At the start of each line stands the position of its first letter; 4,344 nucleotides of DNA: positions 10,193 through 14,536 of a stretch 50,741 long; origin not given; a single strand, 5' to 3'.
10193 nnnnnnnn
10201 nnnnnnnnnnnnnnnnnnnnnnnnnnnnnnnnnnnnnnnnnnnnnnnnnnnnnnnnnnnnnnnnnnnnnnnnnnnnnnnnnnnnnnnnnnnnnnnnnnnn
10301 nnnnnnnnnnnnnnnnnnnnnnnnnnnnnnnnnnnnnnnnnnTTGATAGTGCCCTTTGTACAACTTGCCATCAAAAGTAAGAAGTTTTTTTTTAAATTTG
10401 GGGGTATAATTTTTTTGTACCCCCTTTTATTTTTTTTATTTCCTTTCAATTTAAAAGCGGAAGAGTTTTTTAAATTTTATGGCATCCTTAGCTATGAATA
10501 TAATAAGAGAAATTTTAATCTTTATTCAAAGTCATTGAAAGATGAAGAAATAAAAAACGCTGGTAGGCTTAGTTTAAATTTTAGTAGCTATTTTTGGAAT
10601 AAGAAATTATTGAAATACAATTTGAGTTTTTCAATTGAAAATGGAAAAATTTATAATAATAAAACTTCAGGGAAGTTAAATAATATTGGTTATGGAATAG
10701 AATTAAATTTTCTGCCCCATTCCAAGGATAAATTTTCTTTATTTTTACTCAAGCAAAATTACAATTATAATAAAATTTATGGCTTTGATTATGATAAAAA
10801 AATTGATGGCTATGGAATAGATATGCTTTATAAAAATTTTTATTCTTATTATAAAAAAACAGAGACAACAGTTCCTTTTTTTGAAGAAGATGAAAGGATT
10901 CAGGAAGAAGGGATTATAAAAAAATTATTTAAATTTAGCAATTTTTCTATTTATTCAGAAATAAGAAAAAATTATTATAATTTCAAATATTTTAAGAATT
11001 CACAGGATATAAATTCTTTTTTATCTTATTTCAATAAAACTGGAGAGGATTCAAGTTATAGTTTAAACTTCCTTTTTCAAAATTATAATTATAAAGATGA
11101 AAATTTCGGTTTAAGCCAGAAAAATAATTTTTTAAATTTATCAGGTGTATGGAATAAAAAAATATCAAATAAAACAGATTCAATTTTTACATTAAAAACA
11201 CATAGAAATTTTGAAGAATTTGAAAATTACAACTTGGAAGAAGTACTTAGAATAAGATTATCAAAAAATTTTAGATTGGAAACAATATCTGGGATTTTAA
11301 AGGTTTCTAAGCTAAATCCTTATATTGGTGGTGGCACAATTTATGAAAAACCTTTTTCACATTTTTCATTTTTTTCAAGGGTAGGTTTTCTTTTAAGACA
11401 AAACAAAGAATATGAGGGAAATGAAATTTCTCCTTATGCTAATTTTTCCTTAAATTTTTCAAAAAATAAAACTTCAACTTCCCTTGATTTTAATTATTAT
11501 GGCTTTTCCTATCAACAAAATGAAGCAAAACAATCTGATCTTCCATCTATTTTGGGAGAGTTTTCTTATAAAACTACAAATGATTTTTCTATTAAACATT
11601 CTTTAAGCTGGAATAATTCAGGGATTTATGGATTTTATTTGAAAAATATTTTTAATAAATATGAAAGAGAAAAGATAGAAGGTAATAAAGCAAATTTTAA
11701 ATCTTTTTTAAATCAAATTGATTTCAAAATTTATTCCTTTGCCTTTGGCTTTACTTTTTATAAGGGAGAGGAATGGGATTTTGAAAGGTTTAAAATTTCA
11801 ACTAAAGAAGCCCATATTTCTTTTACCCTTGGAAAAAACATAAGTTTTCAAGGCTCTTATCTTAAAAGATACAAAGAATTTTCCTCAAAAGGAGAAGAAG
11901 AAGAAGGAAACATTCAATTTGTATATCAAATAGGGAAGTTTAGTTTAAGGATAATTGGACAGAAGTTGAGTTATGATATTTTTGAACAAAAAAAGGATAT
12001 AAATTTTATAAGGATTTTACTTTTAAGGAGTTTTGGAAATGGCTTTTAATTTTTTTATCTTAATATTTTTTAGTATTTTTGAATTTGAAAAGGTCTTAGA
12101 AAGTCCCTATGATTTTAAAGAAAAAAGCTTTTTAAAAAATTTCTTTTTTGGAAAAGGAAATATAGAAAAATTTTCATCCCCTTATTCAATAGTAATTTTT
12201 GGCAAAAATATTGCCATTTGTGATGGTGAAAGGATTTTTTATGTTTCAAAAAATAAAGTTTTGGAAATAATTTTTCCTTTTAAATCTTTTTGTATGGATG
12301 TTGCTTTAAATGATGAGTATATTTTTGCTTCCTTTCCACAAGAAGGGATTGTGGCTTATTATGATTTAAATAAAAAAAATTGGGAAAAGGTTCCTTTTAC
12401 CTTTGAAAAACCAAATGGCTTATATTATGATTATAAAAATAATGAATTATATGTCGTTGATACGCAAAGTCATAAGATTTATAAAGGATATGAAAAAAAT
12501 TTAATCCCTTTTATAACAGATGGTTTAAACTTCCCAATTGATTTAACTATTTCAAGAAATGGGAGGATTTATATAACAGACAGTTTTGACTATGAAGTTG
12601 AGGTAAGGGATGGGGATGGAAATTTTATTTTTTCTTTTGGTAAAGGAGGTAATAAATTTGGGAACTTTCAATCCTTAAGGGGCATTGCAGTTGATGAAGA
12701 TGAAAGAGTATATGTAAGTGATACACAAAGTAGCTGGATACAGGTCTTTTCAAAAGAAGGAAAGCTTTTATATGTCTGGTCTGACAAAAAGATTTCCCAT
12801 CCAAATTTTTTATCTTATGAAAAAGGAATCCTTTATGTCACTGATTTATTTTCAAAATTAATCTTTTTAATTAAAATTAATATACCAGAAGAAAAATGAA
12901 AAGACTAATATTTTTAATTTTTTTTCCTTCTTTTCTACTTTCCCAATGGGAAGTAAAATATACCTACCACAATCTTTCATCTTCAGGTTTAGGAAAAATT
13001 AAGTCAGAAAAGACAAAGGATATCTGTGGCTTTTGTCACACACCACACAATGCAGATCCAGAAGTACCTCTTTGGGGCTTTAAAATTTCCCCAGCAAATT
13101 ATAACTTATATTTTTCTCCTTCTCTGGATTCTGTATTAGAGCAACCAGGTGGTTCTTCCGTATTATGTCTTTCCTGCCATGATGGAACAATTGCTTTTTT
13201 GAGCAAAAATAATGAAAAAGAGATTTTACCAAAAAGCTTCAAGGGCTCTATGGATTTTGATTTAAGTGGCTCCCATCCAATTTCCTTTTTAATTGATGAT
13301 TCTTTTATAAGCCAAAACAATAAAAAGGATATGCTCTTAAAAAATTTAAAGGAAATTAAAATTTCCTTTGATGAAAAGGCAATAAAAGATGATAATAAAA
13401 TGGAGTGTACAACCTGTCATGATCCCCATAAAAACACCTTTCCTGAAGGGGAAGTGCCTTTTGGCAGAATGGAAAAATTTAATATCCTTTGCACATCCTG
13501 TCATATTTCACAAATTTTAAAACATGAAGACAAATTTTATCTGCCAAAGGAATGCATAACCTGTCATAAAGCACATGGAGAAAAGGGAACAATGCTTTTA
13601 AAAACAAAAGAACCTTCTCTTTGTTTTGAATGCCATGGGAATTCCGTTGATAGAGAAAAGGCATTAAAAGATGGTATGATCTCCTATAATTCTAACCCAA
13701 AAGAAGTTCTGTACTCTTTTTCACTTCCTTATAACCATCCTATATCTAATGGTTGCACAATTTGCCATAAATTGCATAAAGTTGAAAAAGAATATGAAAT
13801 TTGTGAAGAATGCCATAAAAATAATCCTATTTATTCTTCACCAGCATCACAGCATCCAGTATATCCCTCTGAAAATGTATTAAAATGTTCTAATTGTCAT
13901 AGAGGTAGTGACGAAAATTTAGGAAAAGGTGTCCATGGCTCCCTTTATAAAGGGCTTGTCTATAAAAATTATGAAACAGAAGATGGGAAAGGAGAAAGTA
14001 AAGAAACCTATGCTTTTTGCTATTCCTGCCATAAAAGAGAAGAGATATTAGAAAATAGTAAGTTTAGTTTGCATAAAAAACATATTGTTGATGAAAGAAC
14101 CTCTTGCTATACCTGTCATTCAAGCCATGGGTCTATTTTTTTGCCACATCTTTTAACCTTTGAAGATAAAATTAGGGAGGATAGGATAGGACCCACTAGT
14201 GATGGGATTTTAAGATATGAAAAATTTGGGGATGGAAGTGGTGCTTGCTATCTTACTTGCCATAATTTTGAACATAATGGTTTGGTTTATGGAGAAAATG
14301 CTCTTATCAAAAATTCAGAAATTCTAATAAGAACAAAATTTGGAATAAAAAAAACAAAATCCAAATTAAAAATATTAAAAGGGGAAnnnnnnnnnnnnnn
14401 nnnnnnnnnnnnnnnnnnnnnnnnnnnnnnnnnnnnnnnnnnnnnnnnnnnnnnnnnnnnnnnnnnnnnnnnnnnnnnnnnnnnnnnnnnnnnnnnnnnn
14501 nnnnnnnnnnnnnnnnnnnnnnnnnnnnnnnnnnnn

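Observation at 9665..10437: Lys/Arg-free 220-aa tetrahaem cytochrome expressed as its own unit: candidate extracellular cytochrome filament (nanowire) subunit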

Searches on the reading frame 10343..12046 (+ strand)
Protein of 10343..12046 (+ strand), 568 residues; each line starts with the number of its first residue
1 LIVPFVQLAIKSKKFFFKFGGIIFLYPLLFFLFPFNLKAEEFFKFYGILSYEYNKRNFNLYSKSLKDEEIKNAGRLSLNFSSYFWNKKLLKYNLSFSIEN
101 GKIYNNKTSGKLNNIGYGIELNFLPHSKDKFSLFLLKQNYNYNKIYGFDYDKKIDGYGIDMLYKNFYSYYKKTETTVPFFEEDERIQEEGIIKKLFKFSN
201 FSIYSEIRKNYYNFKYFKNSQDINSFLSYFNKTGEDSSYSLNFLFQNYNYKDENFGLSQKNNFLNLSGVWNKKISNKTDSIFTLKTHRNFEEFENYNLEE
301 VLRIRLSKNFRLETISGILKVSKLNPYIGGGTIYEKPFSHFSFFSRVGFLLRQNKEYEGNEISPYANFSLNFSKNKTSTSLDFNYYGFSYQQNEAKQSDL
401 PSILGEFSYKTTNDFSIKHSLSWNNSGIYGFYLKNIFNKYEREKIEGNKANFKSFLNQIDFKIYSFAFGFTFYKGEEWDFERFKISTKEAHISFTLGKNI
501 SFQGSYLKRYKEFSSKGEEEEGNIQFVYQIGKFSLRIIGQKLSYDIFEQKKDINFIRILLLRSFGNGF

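Call 6: search_protein_families(library=pfam, proteins=[window:10343-12046:+], max_evalue=0.01)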
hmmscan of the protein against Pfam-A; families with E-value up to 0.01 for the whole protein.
window:10343-12046:+ (568 aa): 0 families

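Call 28: search_protein_families(library=ncbifam, proteins=[window:10343-12046:+], max_evalue=0.01)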
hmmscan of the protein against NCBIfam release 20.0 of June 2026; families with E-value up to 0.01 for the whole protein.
window:10343-12046:+ (568 aa): 0 families

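Call 31: find_homologous_proteins(query=window:10343-12046:+, max_evalue=0.001)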
Query window:10343-12046:+ (568 aa): 5 proteins with E <= 0.001 among 8000 candidates.
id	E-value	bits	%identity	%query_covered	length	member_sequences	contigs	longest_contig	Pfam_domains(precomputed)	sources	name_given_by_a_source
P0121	0.0e+0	1222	100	100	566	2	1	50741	-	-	-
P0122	2.1e-262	890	73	99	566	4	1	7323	-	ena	-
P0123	1.4e-119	419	42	96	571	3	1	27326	-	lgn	-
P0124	5.0e-87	311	37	96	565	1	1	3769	-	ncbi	-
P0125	3.1e-84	302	36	93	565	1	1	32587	-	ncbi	-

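Call 40: predict_structure(alignment_id=A2)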
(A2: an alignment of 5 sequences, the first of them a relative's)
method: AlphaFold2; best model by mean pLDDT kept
length: 566 residues; sequences in the alignment: 5
mean_pLDDT: 44.4   pTM: 0.32
mean pLDDT of the five models: 44.4, 43.2, 41.9, 34.5, 28.3
residues with pLDDT >= 90: 0; 70-90: 66; 50-70: 134; < 50: 366
segments of 3 or more residues with pLDDT < 50: 1-190, 211-217, 230-237, 239-242, 252-292, 300-308, 349-415, 417-424, 441-446, 561-566
pLDDT, mean of each block of 10 residues (from residue 1): 25 23 23 22 23 22 26 26 26 28 29 28 37 33 38 27 24 28 37 51 55 50 54 45 52 40 34 29 40 47 47 53 56 56 51 33 42 40 32 31 31 46 53 62 51 76 80 61 75 76 73 64 76 72 65 64 36
secondary structure, 60 per line:
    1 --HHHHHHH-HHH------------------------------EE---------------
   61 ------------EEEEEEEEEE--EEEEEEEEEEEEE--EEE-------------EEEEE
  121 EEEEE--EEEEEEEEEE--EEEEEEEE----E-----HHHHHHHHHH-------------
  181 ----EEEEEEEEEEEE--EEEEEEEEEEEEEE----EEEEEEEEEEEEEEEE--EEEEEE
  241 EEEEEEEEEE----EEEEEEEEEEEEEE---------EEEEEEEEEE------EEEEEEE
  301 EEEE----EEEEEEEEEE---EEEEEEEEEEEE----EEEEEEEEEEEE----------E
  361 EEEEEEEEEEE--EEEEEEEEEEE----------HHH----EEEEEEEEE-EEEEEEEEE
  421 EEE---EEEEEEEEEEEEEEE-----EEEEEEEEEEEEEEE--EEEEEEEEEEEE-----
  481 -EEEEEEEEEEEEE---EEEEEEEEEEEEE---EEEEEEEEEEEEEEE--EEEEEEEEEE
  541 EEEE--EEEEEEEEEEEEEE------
elements in order: H3-9 E73-82 E85-97 E100-102 E116-125 E128-137 E140-147 H158-167 E185-196 E199-212 E217-232 E235-250 E255-268 E278-287 E294-304 E309-318 E322-333 E338-349 E360-371 E374-384 E402-410 E412-423 E427-441 E447-461 E464-475 E482-494 E498-510 E514-528 E531-544 E547-560

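Call 44: fold_search(model_id=the predicted structure, library=pdb)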
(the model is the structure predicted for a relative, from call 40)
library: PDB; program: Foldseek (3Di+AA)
matches with E <= 10: 786; with E <= 0.001: 36
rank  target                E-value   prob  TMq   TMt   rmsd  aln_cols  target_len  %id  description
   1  3rfz_E                1.5e-05  1.00  0.26  0.20  21.6       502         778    8  Crystal structure of the FimD usher bound to its cognate FimC:FimH substrate (released 2011-06-01)
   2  3rfz_B                3.0e-05  1.00  0.21  0.17  36.9       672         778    9  Crystal structure of the FimD usher bound to its cognate FimC:FimH substrate (released 2011-06-01)
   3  4frt_B                3.5e-05  1.00  0.22  0.31  24.8       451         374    8  Crystal Structure of Pseudomonas aeruginosa OccK7 (OpdD) (released 2013-07-24)
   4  4frt_A                3.7e-05  1.00  0.23  0.34  23.7       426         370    9  Crystal Structure of Pseudomonas aeruginosa OccK7 (OpdD) (released 2013-07-24)
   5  3t24_B                4.5e-05  1.00  0.24  0.36  22.4       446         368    9  Crystal structure of Pseudomonas aeruginosa OpdQ (released 2012-02-08)
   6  5dl8_A                4.5e-05  1.00  0.24  0.34  26.1       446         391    8  Crystal structure of Acinetobacter baumannii OccAB4 (released 2016-02-03)
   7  3szv                  6.1e-05  1.00  0.25  0.37  23.0       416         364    8  Crystal structure of Pseudomonas aeruginosa OccK3 (OpdO) (released 2012-02-08)
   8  6e14_D                6.1e-05  1.00  0.22  0.17  23.5       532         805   10  Handover mechanism of the growing pilus by the bacterial outer membrane usher FimD (released 2018-10-17)
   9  9fw9_D                7.1e-05  0.99  0.18  0.16  26.8       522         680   10  Cryo-EM structure of the type 1 pilus assembly platform as part of the FimA-bound chaperone-usher pilus complex (FimDH (released 2025-06-04)
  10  9fy9_D                7.5e-05  1.00  0.23  0.20  24.2       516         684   10  Cryo-EM structure of the type 1 chaperone-usher pilus FimD-tip complex (FimDHGFC) - Conformer 1 (released 2025-06-04)
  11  4foz                  7.9e-05  1.00  0.19  0.27  20.9       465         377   10  Crystal Structure of OccD1 (OprD) Y282R/D307H (released 2013-03-13)
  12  3jty_B                9.7e-05  1.00  0.25  0.35  24.2       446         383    9  Crystal structure of a BenF-like porin from Pseudomonas fluorescens Pf-5 (released 2009-10-20)
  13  3t24_A                1.3e-04  1.00  0.24  0.34  23.8       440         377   10  Crystal structure of Pseudomonas aeruginosa OpdQ (released 2012-02-08)
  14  4fsp                  1.3e-04  1.00  0.19  0.27  19.4       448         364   11  Crystal Structure of Pseudomonas aeruginosa OccK11 (OpdR) (released 2013-07-24)
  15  3ohn_A                1.5e-04  1.00  0.25  0.28  26.1       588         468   10  Crystal structure of the FimD translocation domain (released 2011-06-01)
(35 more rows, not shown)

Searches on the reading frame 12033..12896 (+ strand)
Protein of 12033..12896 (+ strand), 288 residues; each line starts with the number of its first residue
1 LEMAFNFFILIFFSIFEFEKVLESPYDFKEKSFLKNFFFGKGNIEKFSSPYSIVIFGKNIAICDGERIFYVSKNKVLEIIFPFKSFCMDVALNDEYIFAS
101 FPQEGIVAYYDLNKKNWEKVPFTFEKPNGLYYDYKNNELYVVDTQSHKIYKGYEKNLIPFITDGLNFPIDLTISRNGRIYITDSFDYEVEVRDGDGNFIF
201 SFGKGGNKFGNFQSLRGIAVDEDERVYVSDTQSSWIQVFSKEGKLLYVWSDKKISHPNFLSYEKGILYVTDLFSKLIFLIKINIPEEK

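Call 6: search_protein_families(library=pfam, proteins=[window:12033-12896:+], max_evalue=0.01)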
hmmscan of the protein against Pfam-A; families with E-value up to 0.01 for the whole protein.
window:12033-12896:+ (288 aa): 5 families
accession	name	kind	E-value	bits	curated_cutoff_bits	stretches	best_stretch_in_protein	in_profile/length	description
PF01436.27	NHL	-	4e-17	61.7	20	1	212-239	1-28/28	NHL repeat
PF08450.18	SGL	-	8.1e-07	29.3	26.3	0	170-270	138-243/246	SMP-30/Gluconolactonase/LRE-like region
PF01731.26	Arylesterase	-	5e-06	27.1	21.3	1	102-151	33-80/86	Arylesterase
PF17170.10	DUF5128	-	0.0012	18.6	22.9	1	176-244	53-123/321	6-bladed beta-propeller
PF25021.1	TEN_NHL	-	0.0021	17.6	27.1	0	212-243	141-170/357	Teneurin NHL domain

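Call 28: search_protein_families(library=ncbifam, proteins=[window:12033-12896:+], max_evalue=0.01)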
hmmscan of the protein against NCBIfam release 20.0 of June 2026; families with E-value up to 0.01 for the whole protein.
window:12033-12896:+ (288 aa): 3 families
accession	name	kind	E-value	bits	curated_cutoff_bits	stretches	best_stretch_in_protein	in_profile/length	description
NF035926.1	scyF_NHL_VPEP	equivalog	3.1e-21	76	350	1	124-250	151-284/376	scytonemin biosynthesis PEP-CTERM protein ScyF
NF033206.1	ScyE_fam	subfamily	0.00012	21.8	80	0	161-186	3-28/333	ScyD/ScyE family protein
NF053768.1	CIS12_fam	equivalog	0.0077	14.9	860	0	218-273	93-147/715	CIS12 family contractile injection system protein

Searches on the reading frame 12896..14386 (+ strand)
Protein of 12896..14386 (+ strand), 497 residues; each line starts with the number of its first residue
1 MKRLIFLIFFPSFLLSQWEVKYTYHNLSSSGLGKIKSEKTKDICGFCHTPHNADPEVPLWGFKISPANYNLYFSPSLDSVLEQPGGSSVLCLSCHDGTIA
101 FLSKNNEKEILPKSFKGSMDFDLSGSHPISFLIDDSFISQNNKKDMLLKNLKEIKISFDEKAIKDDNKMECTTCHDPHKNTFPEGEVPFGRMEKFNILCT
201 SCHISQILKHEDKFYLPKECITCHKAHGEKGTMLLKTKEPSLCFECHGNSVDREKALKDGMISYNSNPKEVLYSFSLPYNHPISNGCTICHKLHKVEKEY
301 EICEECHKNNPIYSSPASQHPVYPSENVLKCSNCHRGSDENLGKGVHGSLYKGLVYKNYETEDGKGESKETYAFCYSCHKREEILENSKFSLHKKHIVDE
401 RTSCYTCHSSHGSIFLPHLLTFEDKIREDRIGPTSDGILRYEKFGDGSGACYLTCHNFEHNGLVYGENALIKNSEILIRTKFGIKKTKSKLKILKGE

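Call 6: search_protein_families(library=pfam, proteins=[window:12896-14386:+], max_evalue=0.01)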
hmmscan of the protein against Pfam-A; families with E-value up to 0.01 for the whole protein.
window:12896-14386:+ (497 aa): 6 families
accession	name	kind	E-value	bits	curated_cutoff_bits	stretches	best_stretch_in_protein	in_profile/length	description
PF09699.15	Paired_CXXCH_1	-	1.4e-26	92.4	20.6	3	218-249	7-38/41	Doubled CXXCH motif (Paired_CXXCH_1)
PF14537.11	Cytochrom_c3_2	-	7e-15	55.7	25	2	222-308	8-79/79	Cytochrome c3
PF14522.11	Cytochrome_C7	-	1.6e-11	44.3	24.8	2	158-225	3-67/67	Cytochrome c7 and related cytochrome c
PF02085.21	Cytochrom_CIII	-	8.8e-07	29.6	22.9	1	281-339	28-86/101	Class III cytochrome C family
PF22678.1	Cytochrom_c_NrfB-like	-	2.9e-05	24.9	27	0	331-413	1-70/89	Cytochrome c-type protein NrfB-like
PF03264.19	Cytochrom_NNT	-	0.00022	21.4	24.1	1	368-413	32-77/174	NapC/NirT cytochrome c family, N-terminal region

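Call 28: search_protein_families(library=ncbifam, proteins=[window:12896-14386:+], max_evalue=0.01)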
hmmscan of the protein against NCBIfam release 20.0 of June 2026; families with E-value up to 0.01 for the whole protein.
window:12896-14386:+ (497 aa): 8 families
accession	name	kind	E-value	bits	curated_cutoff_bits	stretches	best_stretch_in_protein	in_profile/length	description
TIGR03508.1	decahem_SO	subfamily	9.4e-21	74.4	192.2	3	87-292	69-249/258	DmsE family decaheme c-type cytochrome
NF041028.1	decahem_GSU2203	exception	2.2e-19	69.8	325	3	160-292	166-296/317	GSU2203 family decaheme c-type cytochrome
TIGR01905.1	paired_CXXCH_1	subfamily_domain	2.7e-16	59.2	25.2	1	218-249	7-38/41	doubled CXXCH domain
NF008659.0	PRK11659.1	equivalog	1e-07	31.8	184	1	163-258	70-178/188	cytochrome c nitrite reductase pentaheme subunit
TIGR03146.1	cyt_nit_nrfB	equivalog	1.9e-06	28.2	166.6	0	191-249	79-143/145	cytochrome c nitrite reductase pentaheme subunit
NF047727.1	4hemeCytCCctA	equivalog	6.2e-05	23.1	180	1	281-345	34-97/109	tetraheme c-type cytochrome CctA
TIGR04257.1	nanowire_3heme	domain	0.00073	19.6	40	0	156-225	13-75/75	c(7)-type cytochrome triheme domain-containing protein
TIGR02161.1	napC_nirT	subfamily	0.0059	16.5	310.6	1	367-411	40-85/185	periplasmic nitrate (or nitrite) reductase c-type cytochrome, NapC/NirT family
